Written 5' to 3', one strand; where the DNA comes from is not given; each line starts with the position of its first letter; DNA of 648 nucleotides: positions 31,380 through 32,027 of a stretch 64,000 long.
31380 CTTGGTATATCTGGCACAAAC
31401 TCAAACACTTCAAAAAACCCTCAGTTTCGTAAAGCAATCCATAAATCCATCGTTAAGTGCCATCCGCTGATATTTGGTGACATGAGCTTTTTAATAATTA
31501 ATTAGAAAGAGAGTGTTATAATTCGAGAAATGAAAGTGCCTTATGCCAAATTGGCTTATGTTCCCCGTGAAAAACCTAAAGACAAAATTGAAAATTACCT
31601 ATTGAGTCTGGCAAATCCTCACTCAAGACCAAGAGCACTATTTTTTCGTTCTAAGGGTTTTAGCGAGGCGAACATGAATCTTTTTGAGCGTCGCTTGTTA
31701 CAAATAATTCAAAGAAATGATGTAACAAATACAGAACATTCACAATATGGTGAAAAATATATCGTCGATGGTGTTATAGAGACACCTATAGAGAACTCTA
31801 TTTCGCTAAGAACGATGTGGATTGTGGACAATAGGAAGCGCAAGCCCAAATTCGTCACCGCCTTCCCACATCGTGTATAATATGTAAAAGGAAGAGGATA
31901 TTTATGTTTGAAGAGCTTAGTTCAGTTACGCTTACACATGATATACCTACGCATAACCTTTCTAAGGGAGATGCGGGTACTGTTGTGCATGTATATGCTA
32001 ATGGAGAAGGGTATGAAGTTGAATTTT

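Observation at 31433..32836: AT-rich three-gene islet (DUF6883 - DUF4926 - unknown) wedged between dedA and lexA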

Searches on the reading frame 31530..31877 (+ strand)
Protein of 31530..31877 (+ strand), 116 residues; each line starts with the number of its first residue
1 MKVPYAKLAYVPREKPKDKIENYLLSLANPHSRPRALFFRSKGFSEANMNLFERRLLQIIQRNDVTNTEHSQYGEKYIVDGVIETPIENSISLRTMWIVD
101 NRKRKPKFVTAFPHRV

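Call 3: search_protein_families(library=pfam, proteins=[window:31530-31877:+], max_evalue=0.1)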
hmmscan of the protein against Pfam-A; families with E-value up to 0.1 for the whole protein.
window:31530-31877:+ (116 aa): 1 family
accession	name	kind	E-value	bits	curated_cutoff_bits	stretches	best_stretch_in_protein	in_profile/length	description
PF21814.2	DUF6883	-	3.4e-22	79.2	27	1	17-114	12-109/110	Domain of unknown function (DUF6883)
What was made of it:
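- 31530..31880 (+): Gene A: DUF6883 protein (116 aa), the putative toxin, possibly a BECR-like RNase. Pfam E 3.4e-22 (call 3).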

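Call 5: search_protein_families(library=padloc, proteins=[window:31530-31877:+], max_evalue=1)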
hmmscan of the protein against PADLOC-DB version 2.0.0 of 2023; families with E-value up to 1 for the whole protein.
window:31530-31877:+ (116 aa): 0 families

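Call 6: search_protein_families(library=ncbifam, proteins=[window:31530-31877:+], max_evalue=1)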
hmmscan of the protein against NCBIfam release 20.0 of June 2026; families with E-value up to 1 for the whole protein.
window:31530-31877:+ (116 aa): 0 families

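Call 7: search_protein_families(library=phrogs, proteins=[window:31530-31877:+], max_evalue=1)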
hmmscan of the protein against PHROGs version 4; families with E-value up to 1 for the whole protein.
window:31530-31877:+ (116 aa): 1 family
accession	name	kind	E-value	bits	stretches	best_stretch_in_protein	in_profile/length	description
phrog_27339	-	unknown function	0.12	14.1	1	38-79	34-75/89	-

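Call 9: search_solved_structures(query=window:31530-31877:+, max_evalue=10)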
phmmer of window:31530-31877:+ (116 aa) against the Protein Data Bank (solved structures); distinct sequences matched with E-value up to 10: 2.
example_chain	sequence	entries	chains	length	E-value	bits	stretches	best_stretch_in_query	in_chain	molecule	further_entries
3u75_A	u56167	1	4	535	1.1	12.7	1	67-98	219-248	Fructofuranosidase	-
2ifu_A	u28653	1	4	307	1.5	12.3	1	5-61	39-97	gamma-snap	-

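Call 16: find_homologous_proteins(query=window:31530-31877:+)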
Query window:31530-31877:+ (116 aa): 7 proteins with E <= 0.001 among 8 candidates.
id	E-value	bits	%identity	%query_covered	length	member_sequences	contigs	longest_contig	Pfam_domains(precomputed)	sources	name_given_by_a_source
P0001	2.4e-71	255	100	100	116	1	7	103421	PF21814.3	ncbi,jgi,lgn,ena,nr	ncbi:MAG TPA: hypothetical protein VMR81_01485 [Patescibacteria group bacterium]|nr:hypothetical pro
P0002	7.0e-58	211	82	100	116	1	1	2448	PF21814.3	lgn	-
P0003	7.8e-45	169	67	100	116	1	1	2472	PF21814.3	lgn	-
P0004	8.2e-44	166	66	100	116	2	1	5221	PF21814.3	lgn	-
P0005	1.3e-43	165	67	100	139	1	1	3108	PF21814.3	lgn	-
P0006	9.8e-41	156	62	100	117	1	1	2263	PF21814.3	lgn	-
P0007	7.6e-24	102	68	63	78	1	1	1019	PF21814.3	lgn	-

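Call 17: find_encoding_contigs(protein=P0001, flank=6000, max_places=8)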
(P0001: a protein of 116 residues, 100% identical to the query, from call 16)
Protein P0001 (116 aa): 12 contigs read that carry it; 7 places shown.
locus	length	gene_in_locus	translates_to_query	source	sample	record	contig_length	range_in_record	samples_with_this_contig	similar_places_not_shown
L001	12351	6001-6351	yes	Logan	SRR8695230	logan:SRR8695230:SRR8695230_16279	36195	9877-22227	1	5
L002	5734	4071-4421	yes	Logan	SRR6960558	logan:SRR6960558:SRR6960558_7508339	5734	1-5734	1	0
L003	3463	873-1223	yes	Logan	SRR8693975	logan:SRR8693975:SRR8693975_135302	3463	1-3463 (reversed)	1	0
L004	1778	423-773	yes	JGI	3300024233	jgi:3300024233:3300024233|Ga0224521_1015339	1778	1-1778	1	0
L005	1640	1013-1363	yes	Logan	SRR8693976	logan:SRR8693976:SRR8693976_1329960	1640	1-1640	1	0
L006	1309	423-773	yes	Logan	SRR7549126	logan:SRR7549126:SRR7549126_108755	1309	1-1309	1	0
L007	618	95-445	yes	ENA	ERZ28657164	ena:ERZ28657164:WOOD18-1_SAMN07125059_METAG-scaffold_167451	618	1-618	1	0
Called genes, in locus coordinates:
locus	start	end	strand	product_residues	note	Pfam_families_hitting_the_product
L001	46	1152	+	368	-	PF01950:FBPase_3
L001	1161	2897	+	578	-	PF00501:AMP-binding, PF13193:AMP-binding_C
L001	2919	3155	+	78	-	-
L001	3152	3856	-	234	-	PF00590:TP_methylase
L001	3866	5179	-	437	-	-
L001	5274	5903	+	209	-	PF09335:VTT_dom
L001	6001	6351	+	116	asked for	PF21814:DUF6883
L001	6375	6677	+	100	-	PF16277:DUF4926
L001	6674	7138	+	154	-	-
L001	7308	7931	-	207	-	PF01726:LexA_DNA_bind, PF00717:Peptidase_S24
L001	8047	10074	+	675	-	PF00270:DEAD (faint), PF04851:ResIII, PF17757:UvrB_inter, PF27431:UvrB_3rd, PF00271:Helicase_C, PF12344:UvrB, PF02151:UVR (weak)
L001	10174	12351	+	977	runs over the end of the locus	PF00005:ABC_tran (faint), PF02463:SMC_N (faint), PF03193:RsgA_GTPase (faint), PF13304:AAA_21 (faint), PF13555:AAA_29 (faint), PF17760:UvrA_inter, PF17755:UvrA_DNA-bind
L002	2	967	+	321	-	?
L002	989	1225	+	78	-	-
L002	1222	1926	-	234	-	PF00590:TP_methylase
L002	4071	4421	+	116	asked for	PF21814:DUF6883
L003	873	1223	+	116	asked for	PF21814:DUF6883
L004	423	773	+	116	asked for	PF21814:DUF6883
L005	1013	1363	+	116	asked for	PF21814:DUF6883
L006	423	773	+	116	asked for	PF21814:DUF6883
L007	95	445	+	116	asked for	PF21814:DUF6883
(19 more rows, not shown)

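Call 18: find_encoding_contigs(protein=P0002, flank=6000, max_places=3)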
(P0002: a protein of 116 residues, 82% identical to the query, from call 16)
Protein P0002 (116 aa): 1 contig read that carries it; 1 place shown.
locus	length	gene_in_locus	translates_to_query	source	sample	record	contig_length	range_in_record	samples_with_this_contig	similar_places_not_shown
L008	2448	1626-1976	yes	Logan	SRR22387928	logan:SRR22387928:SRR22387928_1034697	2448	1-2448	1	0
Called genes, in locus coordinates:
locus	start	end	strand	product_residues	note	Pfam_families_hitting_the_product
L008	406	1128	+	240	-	-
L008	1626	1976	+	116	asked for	PF21814:DUF6883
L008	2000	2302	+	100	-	PF16277:DUF4926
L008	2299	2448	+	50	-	?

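Call 19: find_encoding_contigs(protein=P0004, flank=6000, max_places=3)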
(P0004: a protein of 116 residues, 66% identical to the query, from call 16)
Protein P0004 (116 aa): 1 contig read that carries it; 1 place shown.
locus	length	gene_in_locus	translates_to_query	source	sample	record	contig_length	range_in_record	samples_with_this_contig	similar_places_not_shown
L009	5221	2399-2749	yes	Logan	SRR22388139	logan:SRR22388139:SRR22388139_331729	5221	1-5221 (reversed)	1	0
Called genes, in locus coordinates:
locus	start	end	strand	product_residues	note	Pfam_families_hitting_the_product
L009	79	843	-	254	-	PF00565:SNase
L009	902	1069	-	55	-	-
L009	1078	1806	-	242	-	PF06414:Zeta_toxin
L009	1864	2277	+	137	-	-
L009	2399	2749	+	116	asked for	PF21814:DUF6883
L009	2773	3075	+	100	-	PF16277:DUF4926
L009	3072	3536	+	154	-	-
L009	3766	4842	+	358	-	PF02661:Fic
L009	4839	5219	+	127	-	?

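Call 20: find_encoding_contigs(protein=P0005, flank=6000, max_places=3)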
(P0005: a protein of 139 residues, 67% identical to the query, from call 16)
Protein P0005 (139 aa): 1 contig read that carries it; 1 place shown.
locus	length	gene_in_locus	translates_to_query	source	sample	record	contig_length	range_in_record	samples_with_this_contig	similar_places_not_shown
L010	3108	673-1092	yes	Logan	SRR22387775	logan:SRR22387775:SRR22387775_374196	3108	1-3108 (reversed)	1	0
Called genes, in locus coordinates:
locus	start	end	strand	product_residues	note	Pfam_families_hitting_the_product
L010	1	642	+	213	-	?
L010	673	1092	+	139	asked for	PF21814:DUF6883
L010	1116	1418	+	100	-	PF16277:DUF4926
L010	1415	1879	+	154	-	-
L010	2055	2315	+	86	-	-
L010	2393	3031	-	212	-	-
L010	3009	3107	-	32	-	?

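Call 27: search_solved_structures(query=A1, max_evalue=10)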
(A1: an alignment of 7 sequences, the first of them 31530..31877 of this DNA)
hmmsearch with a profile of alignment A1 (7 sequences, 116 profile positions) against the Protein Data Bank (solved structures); distinct sequences matched with E-value up to 10: 0.

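Call 32: predict_structure(alignment_id=A1)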
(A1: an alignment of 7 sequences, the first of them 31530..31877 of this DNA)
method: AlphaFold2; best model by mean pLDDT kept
length: 116 residues; sequences in the alignment: 7
mean_pLDDT: 60.6   pTM: 0.47
mean pLDDT of the five models: 60.6, 60.6, 57.9, 53.9, 49.9
residues with pLDDT >= 90: 0; 70-90: 27; 50-70: 69; < 50: 20
segments of 3 or more residues with pLDDT < 50: 1-16
pLDDT, mean of each block of 10 residues (from residue 1): 33 45 62 55 56 68 76 74 70 71 57 61
secondary structure, 60 per line:
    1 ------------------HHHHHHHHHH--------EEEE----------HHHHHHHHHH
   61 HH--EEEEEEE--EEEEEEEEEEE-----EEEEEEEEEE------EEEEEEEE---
elements in order: H19-28 E37-40 H51-62 E65-71 E74-84 E90-99 E106-113
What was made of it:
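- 31530..31880 (+): The AF2 model is low-confidence (pLDDT 60.6), with helices followed by a 4-stranded sheet (call 32).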

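Call 40: fold_search(model_id=the predicted structure, library=pdb)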
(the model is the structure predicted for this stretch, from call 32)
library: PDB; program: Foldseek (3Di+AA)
matches with E <= 10: 1202; with E <= 0.001: 0
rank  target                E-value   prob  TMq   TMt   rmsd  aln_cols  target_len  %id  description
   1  6cp9_C                4.3e-03  1.00  0.46  0.46   2.4        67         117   16  Contact-dependent growth inhibition toxin - immunity protein complex from Klebsiella pneumoniae 342 (released 2019-03-13)
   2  6cp9_E                6.9e-03  1.00  0.46  0.45   2.2        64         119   17  Contact-dependent growth inhibition toxin - immunity protein complex from Klebsiella pneumoniae 342 (released 2019-03-13)
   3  6cp9_G                6.9e-03  1.00  0.43  0.45   3.6        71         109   17  Contact-dependent growth inhibition toxin - immunity protein complex from Klebsiella pneumoniae 342 (released 2019-03-13)
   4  6cp9_A                1.6e-02  1.00  0.47  0.46   2.3        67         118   16  Contact-dependent growth inhibition toxin - immunity protein complex from Klebsiella pneumoniae 342 (released 2019-03-13)
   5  6exp_B                6.8e-02  0.82  0.37  0.40   6.3       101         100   13  Crystal structure of the SIRV3 AcrID1 (gp02) anti-CRISPR protein (released 2018-01-31)
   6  2h36                  6.8e-02  0.69  0.32  0.33   6.4        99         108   14  Structure of ORF14 from Sulfolobus Islandicus Filamentous Virus (SIFV) (released 2007-06-05)
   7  6exp_F                1.0e-01  0.75  0.37  0.40   6.2       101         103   13  Crystal structure of the SIRV3 AcrID1 (gp02) anti-CRISPR protein (released 2018-01-31)
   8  7zub_D                2.0e-01  0.47  0.25  0.19   8.9        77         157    9  Cryo-EM structure of the indirubin-bound Hsp90-XAP2-AHR complex (released 2022-11-23)
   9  3lyd_B                2.4e-01  0.69  0.38  0.29   6.4        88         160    9  Crystal structure of Putative uncharacterized protein from Jonesia denitrificans (released 2010-03-09)
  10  6exp_A                2.4e-01  0.66  0.40  0.44   5.1       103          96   13  Crystal structure of the SIRV3 AcrID1 (gp02) anti-CRISPR protein (released 2018-01-31)
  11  8qmo_D                2.4e-01  0.20  0.21  0.16   9.9        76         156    9  Cryo-EM structure of the benzo[a]pyrene-bound Hsp90-XAP2-AHR complex (released 2024-01-10)
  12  6qpj                  2.7e-01  0.13  0.20  0.18  11.4        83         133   12  Human CLOCK PAS-A domain (released 2019-09-25)
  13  9r2r_B                2.8e-01  0.15  0.22  0.20  12.8       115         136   15  De novo designed M7 protein fold (released 2025-05-14)
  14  2yh6_C                3.0e-01  0.33  0.29  0.31   7.7        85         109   10  Structure of the N-terminal domain of BamC from E. coli (released 2011-05-25)
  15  4f3l_A                3.0e-01  0.15  0.19  0.09   9.6        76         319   10  Crystal Structure of the Heterodimeric CLOCK:BMAL1 Transcriptional Activator Complex (released 2012-06-06)
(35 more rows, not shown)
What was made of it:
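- Closest known: BECR-fold RNase toxins. Same: The best PDB match is a CdiA-CT complex (calls 32, 40).
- Its top four PDB matches are chains of 6cp9, a CdiA-CT toxin/immunity complex (calls 32, 40). The best fold match of A is a CdiA-CT toxin/immunity complex (call 40).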

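Call 51: search_protein_representatives(protein=window:31530-31877:+)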
Query: 116 residues. Proteins with E-value up to 0.001 (for the whole library): 1165; up to 1e-10: 212; up to 1e-30: 0. The best 150 are listed.
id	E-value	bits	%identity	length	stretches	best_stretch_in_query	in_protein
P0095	1.0e-25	106.2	51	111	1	1-112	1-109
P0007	2.4e-24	101.8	68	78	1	1-73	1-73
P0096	2.0e-21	92.4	45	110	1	1-113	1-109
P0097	1.0e-20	90.2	44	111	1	4-113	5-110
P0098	3.9e-20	88.3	44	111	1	2-113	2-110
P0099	4.6e-20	88.0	43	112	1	1-113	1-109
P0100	7.4e-20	87.4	43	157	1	1-113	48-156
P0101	9.1e-20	87.1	40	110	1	16-113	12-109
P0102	1.5e-19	86.4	43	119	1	1-114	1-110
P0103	2.3e-19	85.8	40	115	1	2-113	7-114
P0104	4.8e-19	84.8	41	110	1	1-112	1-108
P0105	1.4e-18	83.3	42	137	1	7-114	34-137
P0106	6.2e-18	81.2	44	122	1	4-113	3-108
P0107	9.4e-18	80.6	44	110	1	1-113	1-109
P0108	1.1e-17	80.3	40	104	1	1-108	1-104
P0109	1.2e-17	80.2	38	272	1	17-113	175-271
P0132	2.3e-15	72.9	42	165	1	1-113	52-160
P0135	2.8e-15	72.6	39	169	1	1-113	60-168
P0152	4.8e-14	68.7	35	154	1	2-113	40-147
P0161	8.3e-14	67.9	40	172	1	9-113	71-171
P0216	2.0e-12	63.4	36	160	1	2-107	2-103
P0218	2.2e-12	63.3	39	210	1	15-115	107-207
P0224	2.9e-12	62.9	35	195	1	15-113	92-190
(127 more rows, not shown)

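Call 66: search_protein_families(library=pfam, proteins=[P0109, P0218, P0224, P0161, P0135, P0132, P0100, P0216, P0152], max_evalue=0.01)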
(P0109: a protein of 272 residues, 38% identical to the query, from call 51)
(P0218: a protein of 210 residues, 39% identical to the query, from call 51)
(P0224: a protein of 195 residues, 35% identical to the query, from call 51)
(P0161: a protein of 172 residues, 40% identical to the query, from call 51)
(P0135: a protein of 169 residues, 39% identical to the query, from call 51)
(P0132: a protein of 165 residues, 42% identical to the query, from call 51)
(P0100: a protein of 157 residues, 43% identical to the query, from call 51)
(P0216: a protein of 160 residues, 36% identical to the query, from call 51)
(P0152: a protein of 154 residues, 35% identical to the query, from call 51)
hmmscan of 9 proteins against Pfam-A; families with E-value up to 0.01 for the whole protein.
P0109 (272 aa): 1 family
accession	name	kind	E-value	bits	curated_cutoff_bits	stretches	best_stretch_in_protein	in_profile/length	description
PF21814.2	DUF6883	-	1.9e-27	96.1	27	1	166-271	3-108/110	Domain of unknown function (DUF6883)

P0218 (210 aa): 1 family
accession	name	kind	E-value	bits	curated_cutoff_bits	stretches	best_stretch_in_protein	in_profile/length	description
PF21814.2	DUF6883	-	4.7e-35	120.6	27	1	98-206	1-109/110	Domain of unknown function (DUF6883)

P0224 (195 aa): 1 family
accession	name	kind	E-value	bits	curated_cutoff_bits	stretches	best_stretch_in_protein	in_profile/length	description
PF21814.2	DUF6883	-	3.7e-36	124.2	27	1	89-191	7-109/110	Domain of unknown function (DUF6883)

P0161 (172 aa): 1 family
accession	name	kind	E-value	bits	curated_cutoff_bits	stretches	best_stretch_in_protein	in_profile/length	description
PF21814.2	DUF6883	-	4.6e-29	101.3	27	1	65-171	2-108/110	Domain of unknown function (DUF6883)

P0135 (169 aa): 1 family
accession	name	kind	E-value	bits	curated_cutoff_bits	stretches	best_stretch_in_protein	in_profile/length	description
PF21814.2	DUF6883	-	4.1e-29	101.5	27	1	61-168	1-108/110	Domain of unknown function (DUF6883)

P0132 (165 aa): 1 family
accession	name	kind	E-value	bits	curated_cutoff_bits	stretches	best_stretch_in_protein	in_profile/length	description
PF21814.2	DUF6883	-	1.2e-28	100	27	1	53-161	1-109/110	Domain of unknown function (DUF6883)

P0100 (157 aa): 1 family
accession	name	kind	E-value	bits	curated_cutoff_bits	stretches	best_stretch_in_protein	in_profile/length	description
PF21814.2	DUF6883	-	9.9e-30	103.5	27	1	49-156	1-108/110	Domain of unknown function (DUF6883)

P0216 (160 aa): 1 family
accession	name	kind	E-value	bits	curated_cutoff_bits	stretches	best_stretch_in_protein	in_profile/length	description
PF21814.2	DUF6883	-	1.6e-24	86.8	27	1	2-99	1-98/110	Domain of unknown function (DUF6883)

P0152 (154 aa): 1 family
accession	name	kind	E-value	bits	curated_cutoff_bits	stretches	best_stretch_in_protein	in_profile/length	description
PF21814.2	DUF6883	-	1.3e-38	132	27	1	40-148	1-109/110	Domain of unknown function (DUF6883)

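Call 67: search_solved_structures(query=A4, max_evalue=10, show_alignments=2)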
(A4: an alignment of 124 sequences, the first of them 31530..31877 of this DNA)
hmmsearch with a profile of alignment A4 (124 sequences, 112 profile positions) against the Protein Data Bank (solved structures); distinct sequences matched with E-value up to 10: 3.
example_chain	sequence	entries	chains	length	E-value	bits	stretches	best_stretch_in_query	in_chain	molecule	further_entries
8bny_A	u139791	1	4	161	0.02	18.1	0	16-51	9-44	Immunity repressor protein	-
2n5j_A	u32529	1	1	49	0.091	16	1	29-62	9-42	Ribonuclease ZC3H12A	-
6eri_BM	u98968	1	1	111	1.6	12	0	8-62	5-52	30S ribosomal protein S13, chloroplastic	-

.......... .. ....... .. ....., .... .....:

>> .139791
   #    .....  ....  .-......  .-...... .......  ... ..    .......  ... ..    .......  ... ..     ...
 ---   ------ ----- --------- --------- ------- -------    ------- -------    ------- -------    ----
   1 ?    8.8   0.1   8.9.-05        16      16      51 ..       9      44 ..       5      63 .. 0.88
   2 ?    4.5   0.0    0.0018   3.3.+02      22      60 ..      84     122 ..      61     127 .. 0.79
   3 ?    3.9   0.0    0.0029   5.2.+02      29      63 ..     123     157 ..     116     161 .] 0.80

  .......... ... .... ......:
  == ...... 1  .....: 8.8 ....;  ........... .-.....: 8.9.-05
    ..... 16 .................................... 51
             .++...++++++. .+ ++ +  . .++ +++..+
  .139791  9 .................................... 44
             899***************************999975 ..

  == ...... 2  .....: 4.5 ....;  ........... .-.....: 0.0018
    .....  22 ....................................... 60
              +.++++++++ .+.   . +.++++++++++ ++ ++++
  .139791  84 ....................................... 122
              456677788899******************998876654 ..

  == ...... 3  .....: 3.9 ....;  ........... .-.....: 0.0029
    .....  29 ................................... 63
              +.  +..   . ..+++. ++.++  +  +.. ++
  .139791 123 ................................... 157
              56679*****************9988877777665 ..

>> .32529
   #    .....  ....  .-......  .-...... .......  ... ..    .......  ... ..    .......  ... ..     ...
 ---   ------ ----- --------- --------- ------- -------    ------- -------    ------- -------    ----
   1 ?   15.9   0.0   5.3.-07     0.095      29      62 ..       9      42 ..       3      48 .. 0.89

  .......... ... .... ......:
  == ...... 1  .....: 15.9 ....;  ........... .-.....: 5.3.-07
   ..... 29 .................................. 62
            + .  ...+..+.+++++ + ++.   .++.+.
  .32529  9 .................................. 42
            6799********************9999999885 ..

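Call 85: search_dna_similar(query=window:31530-31877:+, collection=phages, mode=protein, max_evalue=0.01)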
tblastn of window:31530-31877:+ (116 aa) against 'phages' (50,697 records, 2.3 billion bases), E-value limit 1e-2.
No match.

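Call 86: search_dna_similar(query=window:31530-31877:+, collection=plasmids, mode=protein, max_evalue=0.001)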
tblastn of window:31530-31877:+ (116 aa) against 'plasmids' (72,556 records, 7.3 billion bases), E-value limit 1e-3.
Records with a match: 3; places in all: 4; records where one place covers at least 80% of the query: 3.
Best place of each record, by identity: <60% 3.
By first word of the organism name: Gloeothece 2; Nitrosococcus 1.
By predicted mobility (MOB-suite, as given by PLSDB): conjugative 2; non-mobilizable 1.
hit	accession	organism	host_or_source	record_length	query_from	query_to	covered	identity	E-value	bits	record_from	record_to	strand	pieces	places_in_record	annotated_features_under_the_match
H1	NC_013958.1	Nitrosococcus halophilus Nc 4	-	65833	19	115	84%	35.1%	7e-12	67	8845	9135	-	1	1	DUF6883 domain-containing protein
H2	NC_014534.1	Gloeothece verrucosa PCC 7822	fresh water in rice field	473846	1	113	97%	29.8%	2e-8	57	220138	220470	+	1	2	DUF6883 domain-containing protein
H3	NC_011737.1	Gloeothece citriformis PCC 7424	-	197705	1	113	97%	27.2%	2e-5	49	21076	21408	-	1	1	DUF6883 domain-containing protein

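Call 87: get_annotated_region(hit=H1, flank=2500)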
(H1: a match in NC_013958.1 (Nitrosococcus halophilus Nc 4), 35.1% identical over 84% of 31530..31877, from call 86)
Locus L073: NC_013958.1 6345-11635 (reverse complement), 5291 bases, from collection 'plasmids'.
description: Nitrosococcus halophilus Nc 4 plasmid pNHAL01, complete sequence
organism: Nitrosococcus halophilus Nc 4 (NCBI taxid 472759)
taxonomy: Bacteria; Pseudomonadota; Gammaproteobacteria; Chromatiales; Chromatiaceae; Nitrosococcus; Nitrosococcus halophilus; Nitrosococcus halophilus Nc 4
host: -; source: -; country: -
typing (MOB-suite, as given by PLSDB): non-mobilizable; replicon rep_cluster_1655
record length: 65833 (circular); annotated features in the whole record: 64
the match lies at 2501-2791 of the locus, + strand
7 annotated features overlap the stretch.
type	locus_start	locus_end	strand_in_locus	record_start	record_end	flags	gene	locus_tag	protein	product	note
CDS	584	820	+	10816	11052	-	-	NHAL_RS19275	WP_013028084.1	hypothetical protein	-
CDS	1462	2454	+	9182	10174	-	-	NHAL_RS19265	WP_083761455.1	ATP-binding protein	-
CDS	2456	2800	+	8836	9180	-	-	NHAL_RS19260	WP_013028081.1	DUF6883 domain-containing protein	-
CDS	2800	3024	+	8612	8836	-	-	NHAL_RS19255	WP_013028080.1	DUF4926 domain-containing protein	-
CDS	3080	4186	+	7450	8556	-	-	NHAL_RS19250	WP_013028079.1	metal-dependent hydrolase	-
CDS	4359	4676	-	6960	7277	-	-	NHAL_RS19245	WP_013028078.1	hypothetical protein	-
CDS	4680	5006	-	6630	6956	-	-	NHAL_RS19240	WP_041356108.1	type II toxin-antitoxin system RelE/ParE family toxin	GO:0008219 - cell death [Evidence IEA]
